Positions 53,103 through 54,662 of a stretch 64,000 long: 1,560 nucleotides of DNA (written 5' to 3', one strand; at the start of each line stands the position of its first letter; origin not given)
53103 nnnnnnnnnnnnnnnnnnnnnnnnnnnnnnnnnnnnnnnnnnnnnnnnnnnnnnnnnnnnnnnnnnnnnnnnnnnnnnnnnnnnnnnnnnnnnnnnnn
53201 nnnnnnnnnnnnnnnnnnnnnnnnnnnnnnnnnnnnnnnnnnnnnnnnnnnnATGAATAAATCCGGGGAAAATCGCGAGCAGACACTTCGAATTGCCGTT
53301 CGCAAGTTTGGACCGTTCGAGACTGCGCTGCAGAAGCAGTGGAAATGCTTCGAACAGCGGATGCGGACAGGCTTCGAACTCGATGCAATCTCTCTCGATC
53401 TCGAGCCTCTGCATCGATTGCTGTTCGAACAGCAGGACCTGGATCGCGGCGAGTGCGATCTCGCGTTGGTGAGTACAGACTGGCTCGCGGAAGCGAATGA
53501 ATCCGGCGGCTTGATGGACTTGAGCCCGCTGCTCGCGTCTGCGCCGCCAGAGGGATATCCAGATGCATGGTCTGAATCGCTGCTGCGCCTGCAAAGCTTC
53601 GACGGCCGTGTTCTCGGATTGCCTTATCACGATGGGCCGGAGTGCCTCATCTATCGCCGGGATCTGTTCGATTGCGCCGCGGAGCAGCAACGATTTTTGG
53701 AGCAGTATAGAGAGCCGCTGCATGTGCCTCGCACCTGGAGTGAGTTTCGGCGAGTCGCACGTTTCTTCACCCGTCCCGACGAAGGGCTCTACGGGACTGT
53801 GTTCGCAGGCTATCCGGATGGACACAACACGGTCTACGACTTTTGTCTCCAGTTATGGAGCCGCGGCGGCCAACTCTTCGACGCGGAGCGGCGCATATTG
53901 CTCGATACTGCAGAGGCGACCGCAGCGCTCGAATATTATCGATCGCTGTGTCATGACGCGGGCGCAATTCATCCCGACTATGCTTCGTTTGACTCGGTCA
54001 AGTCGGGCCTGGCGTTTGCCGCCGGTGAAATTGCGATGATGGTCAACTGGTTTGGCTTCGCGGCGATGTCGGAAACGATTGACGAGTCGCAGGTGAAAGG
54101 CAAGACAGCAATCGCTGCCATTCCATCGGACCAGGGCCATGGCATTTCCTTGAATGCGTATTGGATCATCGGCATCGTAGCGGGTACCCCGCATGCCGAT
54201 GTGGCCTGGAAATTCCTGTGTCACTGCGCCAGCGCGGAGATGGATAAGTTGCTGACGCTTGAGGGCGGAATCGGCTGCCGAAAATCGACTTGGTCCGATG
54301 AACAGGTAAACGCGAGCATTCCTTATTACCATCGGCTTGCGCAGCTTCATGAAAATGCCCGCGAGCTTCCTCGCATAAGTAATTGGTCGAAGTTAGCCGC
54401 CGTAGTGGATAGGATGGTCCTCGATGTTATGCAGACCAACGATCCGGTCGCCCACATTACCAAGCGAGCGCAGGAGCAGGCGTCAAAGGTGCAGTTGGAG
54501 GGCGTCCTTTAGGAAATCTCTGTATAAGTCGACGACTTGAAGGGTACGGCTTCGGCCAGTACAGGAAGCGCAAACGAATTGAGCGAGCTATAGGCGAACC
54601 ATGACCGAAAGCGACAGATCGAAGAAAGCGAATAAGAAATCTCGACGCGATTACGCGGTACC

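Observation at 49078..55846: Operon of two signal-less binding-protein-fold proteins, a class III CoA-transferase and MaoC dehydratases, with no ABC transporter nearby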

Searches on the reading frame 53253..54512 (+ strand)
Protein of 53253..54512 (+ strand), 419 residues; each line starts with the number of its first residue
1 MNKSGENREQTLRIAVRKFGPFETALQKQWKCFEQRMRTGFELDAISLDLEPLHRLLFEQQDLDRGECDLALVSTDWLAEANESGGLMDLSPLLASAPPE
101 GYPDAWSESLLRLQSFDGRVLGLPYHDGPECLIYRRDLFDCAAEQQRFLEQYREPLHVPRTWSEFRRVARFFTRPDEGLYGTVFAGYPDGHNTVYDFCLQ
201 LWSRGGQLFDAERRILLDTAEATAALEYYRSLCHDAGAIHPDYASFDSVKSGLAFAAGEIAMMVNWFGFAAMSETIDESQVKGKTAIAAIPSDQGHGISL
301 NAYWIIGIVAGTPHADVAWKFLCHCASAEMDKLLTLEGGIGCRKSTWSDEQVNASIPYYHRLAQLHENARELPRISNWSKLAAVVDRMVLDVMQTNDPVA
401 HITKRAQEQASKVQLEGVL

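Call 4: search_protein_families(library=pfam, proteins=[window:53253-54512:+], max_evalue=0.01)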
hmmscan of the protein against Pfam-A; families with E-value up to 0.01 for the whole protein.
window:53253-54512:+ (419 aa): 2 families
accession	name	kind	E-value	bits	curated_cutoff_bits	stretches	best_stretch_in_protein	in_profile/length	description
PF01547.30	SBP_bac_1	-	1.6e-26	94.4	26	1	67-329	48-304/307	Bacterial extracellular solute-binding protein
PF13416.11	SBP_bac_8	-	1.3e-18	68.3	27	1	67-345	39-264/279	Bacterial extracellular solute-binding protein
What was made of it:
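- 53253..54512 (+): SBP2, a signal-less MalE-type binding-protein fold. Pfam SBP_bac_1 1.6e-26 (call 4).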

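Call 5: search_protein_families(library=ncbifam, proteins=[window:53253-54512:+], max_evalue=0.01)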
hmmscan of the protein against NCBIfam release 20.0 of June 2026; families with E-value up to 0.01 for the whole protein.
window:53253-54512:+ (419 aa): 0 families

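Call 8: find_homologous_proteins(query=window:53253-54509:+, max_evalue=0.00001)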
Query window:53253-54509:+ (419 aa): 3200 proteins with E <= 0.00001 among 8000 candidates; the best 120 are listed.
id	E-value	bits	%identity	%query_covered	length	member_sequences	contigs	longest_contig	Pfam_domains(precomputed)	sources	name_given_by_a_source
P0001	3.7e-289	976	100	100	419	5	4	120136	PF13416.12,PF01547.31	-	-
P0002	1.7e-204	698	72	96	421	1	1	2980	PF13416.12,PF01547.31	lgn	-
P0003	4.4e-204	696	70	99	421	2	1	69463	PF13416.12,PF01547.31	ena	-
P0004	1.7e-203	694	72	99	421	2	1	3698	PF13416.12,PF01547.31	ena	-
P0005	1.1e-202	692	71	100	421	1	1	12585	PF13416.12,PF01547.31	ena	-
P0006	1.6e-202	691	71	100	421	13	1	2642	PF13416.12,PF01547.31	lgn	-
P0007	5.2e-202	689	70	100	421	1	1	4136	PF13416.12,PF01547.31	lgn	-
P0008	8.4e-202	689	71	100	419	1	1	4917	PF13416.12,PF01547.31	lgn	-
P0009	4.0e-201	686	69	99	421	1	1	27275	PF13416.12,PF01547.31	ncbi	-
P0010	6.9e-200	682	69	99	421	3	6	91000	PF13416.12,PF01547.31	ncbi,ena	-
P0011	6.9e-200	682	70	99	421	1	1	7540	PF13416.12,PF01547.31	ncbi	-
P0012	5.4e-198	676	68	99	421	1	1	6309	PF13416.12,PF01547.31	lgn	-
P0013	8.1e-198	676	69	99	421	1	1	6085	PF13416.12,PF01547.31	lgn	-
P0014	8.5e-198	675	70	96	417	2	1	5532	PF13416.12,PF01547.31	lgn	-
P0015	8.8e-198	675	68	100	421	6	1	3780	PF13416.12,PF01547.31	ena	-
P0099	1.1e-164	566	60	98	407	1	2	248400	PF13416.12,PF01547.31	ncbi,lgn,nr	ncbi:MAG TPA: extracellular solute-binding protein [Bryobacteraceae bacterium]|nr:extracellular solu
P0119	1.2e-161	556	58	95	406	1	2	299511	PF13416.12,PF01547.31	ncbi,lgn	ncbi:MAG: hypothetical protein OHK0023_15960 [Anaerolineae bacterium]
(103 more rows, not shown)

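Call 9: find_encoding_contigs(protein=P0001, flank=10000, max_places=4)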
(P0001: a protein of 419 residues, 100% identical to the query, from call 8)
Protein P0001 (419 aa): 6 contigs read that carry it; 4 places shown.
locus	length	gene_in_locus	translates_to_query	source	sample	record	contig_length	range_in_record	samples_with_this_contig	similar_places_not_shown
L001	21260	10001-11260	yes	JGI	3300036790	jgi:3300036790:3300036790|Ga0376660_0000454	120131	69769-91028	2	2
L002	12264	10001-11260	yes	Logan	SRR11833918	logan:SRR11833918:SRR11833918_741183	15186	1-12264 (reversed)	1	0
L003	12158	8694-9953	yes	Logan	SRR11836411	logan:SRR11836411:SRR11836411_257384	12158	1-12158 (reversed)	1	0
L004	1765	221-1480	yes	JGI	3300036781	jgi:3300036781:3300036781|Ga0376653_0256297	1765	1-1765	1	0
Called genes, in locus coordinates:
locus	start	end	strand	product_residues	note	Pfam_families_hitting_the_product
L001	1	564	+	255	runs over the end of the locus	PF00106:adh_short, PF08659:KR, PF13561:adh_short_C2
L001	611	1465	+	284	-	PF04909:Amidohydro_2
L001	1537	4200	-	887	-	PF01074:Glyco_hydro_38N, PF07748:Glyco_hydro_38C, PF17677:Glyco_hydro38C2 (weak)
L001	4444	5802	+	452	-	PF01120:Alpha_L_fucos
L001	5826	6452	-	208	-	PF01575:MaoC_dehydratas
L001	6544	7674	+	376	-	PF01408:GFO_IDH_MocA, PF02894:GFO_IDH_MocA_C (weak), PF22725:GFO_IDH_MocA_C3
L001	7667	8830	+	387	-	PF01547:SBP_bac_1 (weak)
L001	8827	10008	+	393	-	PF02515:CoA_transf_3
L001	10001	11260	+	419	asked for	PF01547:SBP_bac_1, PF13416:SBP_bac_8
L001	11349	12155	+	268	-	PF09339:HTH_IclR, PF01047:MarR (faint), PF12802:MarR_2 (weak), PF01614:IclR_C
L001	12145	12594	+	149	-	PF01575:MaoC_dehydratas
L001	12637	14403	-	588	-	PF01120:Alpha_L_fucos, PF16757:Fucosidase_C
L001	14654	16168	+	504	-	PF13520:AA_permease_2, PF00324:AA_permease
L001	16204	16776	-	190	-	PF00719:Pyrophosphatase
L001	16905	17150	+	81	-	PF02700:PurS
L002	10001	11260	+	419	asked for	PF01547:SBP_bac_1, PF13416:SBP_bac_8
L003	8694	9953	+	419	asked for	PF01547:SBP_bac_1, PF13416:SBP_bac_8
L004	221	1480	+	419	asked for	PF01547:SBP_bac_1, PF13416:SBP_bac_8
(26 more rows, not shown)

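Call 10: find_encoding_contigs(protein=P0119, flank=10000, max_places=2)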
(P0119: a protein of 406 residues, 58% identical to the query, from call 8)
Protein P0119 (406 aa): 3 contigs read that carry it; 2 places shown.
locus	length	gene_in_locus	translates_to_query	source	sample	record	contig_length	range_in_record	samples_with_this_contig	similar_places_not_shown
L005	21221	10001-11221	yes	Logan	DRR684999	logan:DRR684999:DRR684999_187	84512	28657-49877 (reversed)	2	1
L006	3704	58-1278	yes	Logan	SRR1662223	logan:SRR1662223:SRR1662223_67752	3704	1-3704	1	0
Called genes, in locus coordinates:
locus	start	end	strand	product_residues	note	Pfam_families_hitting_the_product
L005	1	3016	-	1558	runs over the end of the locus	PF20254:DMFA2_C, PF13205:Big_5, PF19078:Big_12 (faint), PF13205:Big_5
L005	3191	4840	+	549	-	PF14312:FG-GAP_2 (weak), PF13205:Big_5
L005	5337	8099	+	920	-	PF01326:PPDK_N, PF00391:PEP-utilizers, PF02896:PEP-utilizers_C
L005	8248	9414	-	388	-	-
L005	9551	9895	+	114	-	PF19493:Trypco1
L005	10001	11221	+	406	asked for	PF01547:SBP_bac_1, PF13416:SBP_bac_8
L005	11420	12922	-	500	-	PF26410:GH5_mannosidase (faint), PF00150:Cellulase (weak)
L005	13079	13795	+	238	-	PF03551:PadR (weak)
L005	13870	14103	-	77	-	PF01361:Tautomerase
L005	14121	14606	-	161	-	PF00903:Glyoxalase, PF13669:Glyoxalase_4 (weak), PF18029:Glyoxalase_6 (weak)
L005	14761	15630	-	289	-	PF00528:BPD_transp_1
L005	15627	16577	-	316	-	PF00528:BPD_transp_1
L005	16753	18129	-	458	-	PF01547:SBP_bac_1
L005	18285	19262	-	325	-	-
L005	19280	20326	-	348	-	PF01717:Meth_synt_2, PF08267:Meth_synt_1 (weak)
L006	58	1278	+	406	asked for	PF01547:SBP_bac_1, PF13416:SBP_bac_8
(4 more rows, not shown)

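Call 11: find_encoding_contigs(protein=P0099, flank=10000, max_places=2)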
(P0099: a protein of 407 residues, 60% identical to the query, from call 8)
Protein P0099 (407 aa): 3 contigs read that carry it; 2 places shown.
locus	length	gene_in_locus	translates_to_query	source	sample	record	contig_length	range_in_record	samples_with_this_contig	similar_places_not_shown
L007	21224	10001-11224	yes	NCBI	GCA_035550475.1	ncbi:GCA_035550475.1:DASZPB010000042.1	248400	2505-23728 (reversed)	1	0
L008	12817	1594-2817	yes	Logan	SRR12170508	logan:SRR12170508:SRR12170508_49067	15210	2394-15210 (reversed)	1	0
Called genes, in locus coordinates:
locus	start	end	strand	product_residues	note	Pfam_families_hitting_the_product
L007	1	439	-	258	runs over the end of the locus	PF08445:FR47 (faint), PF00583:Acetyltransf_1, PF13673:Acetyltransf_10 (weak), PF13508:Acetyltransf_7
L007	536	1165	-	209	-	PF00072:Response_reg, PF00196:GerE, PF08281:Sigma70_r4_2 (faint), PF13384:HTH_23 (faint), PF13412:HTH_24 (weak)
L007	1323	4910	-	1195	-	PF13620:CarboxypepD_reg, PF13715:CarbopepD_reg_2, PF25183:OMP_b-brl_4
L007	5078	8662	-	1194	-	PF13620:CarboxypepD_reg, PF13715:CarbopepD_reg_2, PF25183:OMP_b-brl_4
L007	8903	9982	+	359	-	PF01408:GFO_IDH_MocA, PF22725:GFO_IDH_MocA_C3, PF02894:GFO_IDH_MocA_C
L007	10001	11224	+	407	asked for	PF01547:SBP_bac_1, PF13416:SBP_bac_8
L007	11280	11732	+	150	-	PF19315:MC_hydratase (weak), PF01575:MaoC_dehydratas, PF13452:FAS1_DH_region (faint)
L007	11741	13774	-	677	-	PF14258:DUF4350 (faint), PF02449:Glyco_hydro_42, PF14488:DUF4434 (weak), PF08532:Glyco_hydro_42M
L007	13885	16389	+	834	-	PF17389:Bac_rhamnosid6H, PF17390:Bac_rhamnosid_C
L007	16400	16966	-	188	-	PF04542:Sigma70_r2, PF08281:Sigma70_r4_2 (weak), PF00196:GerE (weak), PF04545:Sigma70_r4 (weak)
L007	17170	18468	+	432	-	PF14583:Pectate_lyase22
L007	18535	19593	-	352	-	PF01156:IU_nuc_hydro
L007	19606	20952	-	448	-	PF07586:HXXSHH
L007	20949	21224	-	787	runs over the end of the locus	PF13442:Cytochrome_CBB3 (faint), PF07626:PSD3, PF07637:PSD5, PF07631:PSD4, PF07627:PSCyt3, PF07624:PSD2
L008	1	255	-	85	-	?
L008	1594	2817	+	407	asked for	PF01547:SBP_bac_1, PF13416:SBP_bac_8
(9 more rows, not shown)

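Call 12: search_solved_structures(query=window:53253-54509:+, max_evalue=0.01)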
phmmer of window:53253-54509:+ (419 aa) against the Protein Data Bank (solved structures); distinct sequences matched with E-value up to 0.01: 17.
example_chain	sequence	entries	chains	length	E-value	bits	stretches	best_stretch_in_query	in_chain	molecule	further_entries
6dtq_A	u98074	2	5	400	1e-24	90.4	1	115-393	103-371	maltose-binding protein MalE3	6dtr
1eu8_A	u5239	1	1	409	3.4e-15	59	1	67-411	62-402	TREHALOSE/MALTOSE BINDING PROTEIN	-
5iai_A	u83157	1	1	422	2.4e-12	49.6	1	66-409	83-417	Sugar ABC transporter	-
7nbz_A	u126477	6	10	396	4.2e-12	48.8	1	114-389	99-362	Sulfoquinovosyl binding protein | Sulfoquinovosyl glycerol-binding protein SmoF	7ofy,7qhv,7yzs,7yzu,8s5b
5ysb_A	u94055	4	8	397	1.1e-10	44.2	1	66-385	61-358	Lin1841 protein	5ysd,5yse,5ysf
5ci5_A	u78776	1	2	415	6.8e-09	38.3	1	76-330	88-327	Extracellular solute-binding protein family 1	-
4rya_A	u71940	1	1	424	2.2e-07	33.3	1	114-339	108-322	ABC transporter substrate binding protein (Sorbitol)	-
4qrz_A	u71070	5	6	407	5.2e-06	28.8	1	85-331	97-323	ABC-TYPE SUGAR TRANSPORTER | ABC transporter, substrate binding protein (Sugar)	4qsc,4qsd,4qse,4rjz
3uor_A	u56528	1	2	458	5.7e-06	28.6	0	282-385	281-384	ABC transporter sugar binding protein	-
7ape_A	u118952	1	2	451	1.4e-05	27.3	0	114-283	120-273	Lipoprotein (Sugar-binding) lpqY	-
3jzj_A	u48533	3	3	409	1.8e-05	27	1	193-335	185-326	Acarbose/maltose binding protein GacH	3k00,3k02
3k01_A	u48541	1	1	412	1.8e-05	26.9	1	193-335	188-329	Acarbose/maltose binding protein GacH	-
7wcj_A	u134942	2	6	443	0.00021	23.4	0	184-276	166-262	Trehalose-binding lipoprotein LpqY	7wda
8ja7_E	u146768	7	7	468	0.00028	23.1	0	184-276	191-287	Trehalose-binding lipoprotein LpqY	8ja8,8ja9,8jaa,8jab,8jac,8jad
8art_A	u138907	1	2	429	0.0019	20.3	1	104-386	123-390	Putative secreted maltose-binding protein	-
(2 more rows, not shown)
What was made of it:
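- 53253..54512 (+): Best PDB sequence hit is MalE3, 1e-24 (call 12).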

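Call 16: find_related_loci(query=A1, collection=genome_contigs, flank=10000)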
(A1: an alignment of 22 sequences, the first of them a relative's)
Query A1 (419 aa) in genome_contigs; peptide patterns used: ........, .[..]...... (x = any residue, [..] = any of these).
535 stretches matched a pattern; 519 encode a relative of the query (tblastn E <= 1e-3); the best 80 are kept; 80 distinct loci.
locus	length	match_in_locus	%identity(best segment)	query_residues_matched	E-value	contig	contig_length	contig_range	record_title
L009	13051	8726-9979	72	1-418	0e+0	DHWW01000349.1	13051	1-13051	MAG TPA_asm: Granulicella sp. UBA5172 UBA5172_contig_545, whole genome shotgun sequence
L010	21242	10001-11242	70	1-414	0e+0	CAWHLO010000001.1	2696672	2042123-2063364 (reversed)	MAG: uncultured Acidobacteriota bacterium isolate MFD02923.bin.1.41 genome assembly, contig: contig_6442, whole genome s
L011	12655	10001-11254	65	1-418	0e+0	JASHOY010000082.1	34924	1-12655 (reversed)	MAG: Acidobacteriaceae bacterium isolate JOPF035 JOPF_NEAR_contig_252669, whole genome shotgun sequence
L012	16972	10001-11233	64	8-418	0e+0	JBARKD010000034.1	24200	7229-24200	MAG: Acidobacteriaceae bacterium isolate MFD06234_ilm_asm_bin117 k127_615395, whole genome shotgun sequence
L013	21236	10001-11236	64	7-418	3e-179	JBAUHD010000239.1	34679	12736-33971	MAG: Acidobacteriaceae bacterium isolate MFD03298_ilm_asm_bin9 k127_41464, whole genome shotgun sequence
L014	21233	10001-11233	64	7-417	1e-178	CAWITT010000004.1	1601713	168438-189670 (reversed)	MAG: uncultured Acidobacteriaceae bacterium isolate MFD09671.bin.1.200 genome assembly, contig: contig_20558, whole geno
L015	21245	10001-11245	62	3-417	2e-178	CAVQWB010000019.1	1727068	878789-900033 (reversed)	MAG: uncultured Acidobacteriaceae bacterium isolate MFD10064.bin.2.45 genome assembly, contig: contig_2888, whole genome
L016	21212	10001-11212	61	7-409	6e-172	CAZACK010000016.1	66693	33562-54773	MAG TPA_asm: uncultured Solibacteraceae bacterium isolate binchicken_co107_188 genome assembly, contig: NODE_1040_length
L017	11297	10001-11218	58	8-412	6e-170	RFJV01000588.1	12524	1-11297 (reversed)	MAG: Chloroflexi bacterium isolate J111 k99_732938, whole genome shotgun sequence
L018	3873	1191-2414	60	7-414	2e-176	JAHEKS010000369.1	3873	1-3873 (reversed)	MAG: Acidobacteria bacterium isolate Ww59 NODE_84162_length_3873_cov_2.659382, whole genome shotgun sequence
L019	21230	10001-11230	59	3-413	2e-168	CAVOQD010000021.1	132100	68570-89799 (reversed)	MAG: uncultured Chloroflexia bacterium isolate MFD09964.bin.1.142 genome assembly, contig: contig_37383, whole genome sh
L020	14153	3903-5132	55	10-418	3e-167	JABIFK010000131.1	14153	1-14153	MAG: Candidatus Latescibacterota bacterium isolate SI053_bin19 k141_791726, whole genome shotgun sequence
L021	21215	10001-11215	60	1-409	4e-166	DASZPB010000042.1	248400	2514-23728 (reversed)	MAG TPA_asm: Bryobacteraceae bacterium isolate SMAG_U5960 k141_237733, whole genome shotgun sequence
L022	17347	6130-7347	55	10-414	5e-165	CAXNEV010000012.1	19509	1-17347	MAG: Candidatus Latescibacterota bacterium isolate TH-08apr19-86 genome assembly, contig: TH-08apr19-C7307, whole genome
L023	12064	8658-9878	57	2-407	2e-164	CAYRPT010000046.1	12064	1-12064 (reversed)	MAG TPA_asm: uncultured Solibacteraceae bacterium isolate SRP323723_co1_108 genome assembly, contig: NODE_4475_length_12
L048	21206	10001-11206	53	7-413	4e-155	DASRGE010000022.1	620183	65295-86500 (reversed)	MAG TPA_asm: Bryobacteraceae bacterium isolate SMAG_U10050 k141_1865924, whole genome shotgun sequence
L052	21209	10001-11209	54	12-413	9e-155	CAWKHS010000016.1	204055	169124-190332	MAG: uncultured Acidobacteriaceae bacterium isolate MFD09603.bin.2.82 genome assembly, contig: contig_39194, whole genom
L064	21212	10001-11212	50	12-414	2e-149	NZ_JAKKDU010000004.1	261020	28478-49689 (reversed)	Wocania arenilitoris strain HMF6543 s_areni-1_4, whole genome shotgun sequence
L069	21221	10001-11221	54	9-414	2e-148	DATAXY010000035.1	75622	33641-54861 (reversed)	MAG TPA_asm: Bryobacteraceae bacterium isolate SMAG_U5665 k141_452070, whole genome shotgun sequence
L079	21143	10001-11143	57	10-409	1e-147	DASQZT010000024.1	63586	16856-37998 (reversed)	MAG TPA_asm: Bryobacteraceae bacterium isolate SMAG_U11099 k141_131209, whole genome shotgun sequence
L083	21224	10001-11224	50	8-414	6e-147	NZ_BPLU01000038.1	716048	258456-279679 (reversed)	Flavobacterium sp. UMI-01 sequence38, whole genome shotgun sequence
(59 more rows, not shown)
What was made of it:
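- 519 species genomes encode a relative (call 16).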
